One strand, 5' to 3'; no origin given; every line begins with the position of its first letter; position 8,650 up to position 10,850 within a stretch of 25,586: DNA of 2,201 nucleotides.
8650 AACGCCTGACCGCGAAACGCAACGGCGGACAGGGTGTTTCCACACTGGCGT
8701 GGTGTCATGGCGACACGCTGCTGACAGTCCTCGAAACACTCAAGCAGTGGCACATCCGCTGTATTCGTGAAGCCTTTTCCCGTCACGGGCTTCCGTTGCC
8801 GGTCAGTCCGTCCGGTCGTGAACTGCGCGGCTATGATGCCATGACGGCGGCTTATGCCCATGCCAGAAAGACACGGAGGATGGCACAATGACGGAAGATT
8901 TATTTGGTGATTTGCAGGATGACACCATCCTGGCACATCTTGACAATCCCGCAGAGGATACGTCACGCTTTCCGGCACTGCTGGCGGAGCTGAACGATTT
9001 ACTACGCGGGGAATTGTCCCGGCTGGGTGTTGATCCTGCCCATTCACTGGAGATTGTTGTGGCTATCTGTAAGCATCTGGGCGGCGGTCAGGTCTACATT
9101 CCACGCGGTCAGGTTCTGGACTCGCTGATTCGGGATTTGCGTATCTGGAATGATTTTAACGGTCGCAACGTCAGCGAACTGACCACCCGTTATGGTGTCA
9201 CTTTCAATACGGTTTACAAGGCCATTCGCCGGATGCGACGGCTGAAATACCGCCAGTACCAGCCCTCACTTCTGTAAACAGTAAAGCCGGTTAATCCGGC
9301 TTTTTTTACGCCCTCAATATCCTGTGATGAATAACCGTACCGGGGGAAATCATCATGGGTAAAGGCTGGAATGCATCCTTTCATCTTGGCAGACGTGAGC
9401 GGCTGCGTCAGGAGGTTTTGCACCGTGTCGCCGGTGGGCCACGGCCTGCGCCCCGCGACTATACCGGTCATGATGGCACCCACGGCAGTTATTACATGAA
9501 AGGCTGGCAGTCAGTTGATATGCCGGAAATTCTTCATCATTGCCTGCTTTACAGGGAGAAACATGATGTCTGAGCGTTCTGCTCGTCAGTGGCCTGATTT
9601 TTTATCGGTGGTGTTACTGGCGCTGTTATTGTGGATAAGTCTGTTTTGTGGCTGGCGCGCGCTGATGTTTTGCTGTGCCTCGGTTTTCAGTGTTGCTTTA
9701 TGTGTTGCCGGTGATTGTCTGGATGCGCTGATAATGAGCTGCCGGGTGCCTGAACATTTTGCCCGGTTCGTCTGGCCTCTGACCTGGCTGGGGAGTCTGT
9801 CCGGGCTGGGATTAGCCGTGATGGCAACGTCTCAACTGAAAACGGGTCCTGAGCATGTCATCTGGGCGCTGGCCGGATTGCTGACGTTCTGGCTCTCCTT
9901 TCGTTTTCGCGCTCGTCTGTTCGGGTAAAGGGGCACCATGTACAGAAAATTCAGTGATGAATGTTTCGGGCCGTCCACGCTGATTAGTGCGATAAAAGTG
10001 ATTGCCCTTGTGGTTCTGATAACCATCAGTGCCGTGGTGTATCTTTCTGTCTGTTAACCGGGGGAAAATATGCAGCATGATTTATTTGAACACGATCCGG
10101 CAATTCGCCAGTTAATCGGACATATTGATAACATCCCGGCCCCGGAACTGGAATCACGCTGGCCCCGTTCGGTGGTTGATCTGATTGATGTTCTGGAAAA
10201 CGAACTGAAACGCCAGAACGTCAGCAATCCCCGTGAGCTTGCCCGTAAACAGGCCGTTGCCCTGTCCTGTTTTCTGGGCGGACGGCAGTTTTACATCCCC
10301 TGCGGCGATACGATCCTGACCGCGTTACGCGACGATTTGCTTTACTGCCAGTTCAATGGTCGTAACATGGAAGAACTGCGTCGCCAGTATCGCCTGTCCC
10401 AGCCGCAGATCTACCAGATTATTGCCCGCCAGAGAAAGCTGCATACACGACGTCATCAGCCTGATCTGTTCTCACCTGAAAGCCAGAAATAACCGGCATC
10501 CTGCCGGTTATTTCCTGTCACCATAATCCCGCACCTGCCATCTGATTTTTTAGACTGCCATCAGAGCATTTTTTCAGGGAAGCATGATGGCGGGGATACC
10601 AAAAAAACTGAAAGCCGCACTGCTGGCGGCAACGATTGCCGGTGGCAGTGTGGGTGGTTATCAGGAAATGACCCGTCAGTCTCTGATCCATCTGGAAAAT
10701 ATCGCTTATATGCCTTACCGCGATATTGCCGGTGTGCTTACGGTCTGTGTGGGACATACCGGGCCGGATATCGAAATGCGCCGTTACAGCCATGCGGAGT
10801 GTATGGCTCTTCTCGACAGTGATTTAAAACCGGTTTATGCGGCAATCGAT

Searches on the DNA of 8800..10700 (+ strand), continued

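Call 75: get_annotated_region(hit=H56, flank=2000)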
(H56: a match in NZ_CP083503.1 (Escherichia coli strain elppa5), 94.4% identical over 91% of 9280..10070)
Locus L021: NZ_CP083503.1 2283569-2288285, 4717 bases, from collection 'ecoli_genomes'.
description: Escherichia coli strain elppa5 chromosome, complete genome
organism: Escherichia coli strain elppa5 (NCBI taxid 562)
replicon: chromosome; assembly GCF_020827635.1
host: Homo sapiens; source: blood; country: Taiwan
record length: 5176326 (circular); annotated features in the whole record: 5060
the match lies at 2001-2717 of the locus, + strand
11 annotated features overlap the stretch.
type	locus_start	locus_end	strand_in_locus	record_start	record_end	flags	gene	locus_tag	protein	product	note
CDS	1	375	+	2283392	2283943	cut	-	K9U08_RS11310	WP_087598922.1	hypothetical protein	-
CDS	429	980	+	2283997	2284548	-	-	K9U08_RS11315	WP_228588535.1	gp16 family protein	-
CDS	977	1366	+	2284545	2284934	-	-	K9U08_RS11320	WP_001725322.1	Mor transcription activator family protein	-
CDS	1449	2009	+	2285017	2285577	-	-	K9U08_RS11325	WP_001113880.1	glycoside hydrolase family 108 protein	-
CDS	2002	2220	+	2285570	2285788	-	-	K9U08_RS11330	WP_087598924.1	hypothetical protein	-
CDS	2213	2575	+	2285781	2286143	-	-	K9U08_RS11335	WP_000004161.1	hypothetical protein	-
CDS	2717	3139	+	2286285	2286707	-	-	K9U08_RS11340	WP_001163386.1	Mor transcription activator family protein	-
CDS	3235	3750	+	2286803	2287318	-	-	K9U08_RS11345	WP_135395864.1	lysozyme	-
CDS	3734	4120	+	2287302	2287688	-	-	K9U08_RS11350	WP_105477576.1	DUF2570 domain-containing protein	-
CDS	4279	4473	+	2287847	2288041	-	-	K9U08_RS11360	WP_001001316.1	hypothetical protein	-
CDS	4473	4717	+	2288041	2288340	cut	-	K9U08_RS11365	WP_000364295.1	DUF2730 family protein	-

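Call 77: search_rna_families(source=window, start=8800, end=10700, threshold=evalue, max_evalue=1)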
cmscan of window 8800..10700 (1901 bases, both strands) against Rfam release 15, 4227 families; matches with E-value up to 1: 1.
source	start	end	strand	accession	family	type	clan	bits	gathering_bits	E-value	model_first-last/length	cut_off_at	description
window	9250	9308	+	RF00370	sroD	Gene; sRNA;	-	20.3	50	0.58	1-86/86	no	sroD RNA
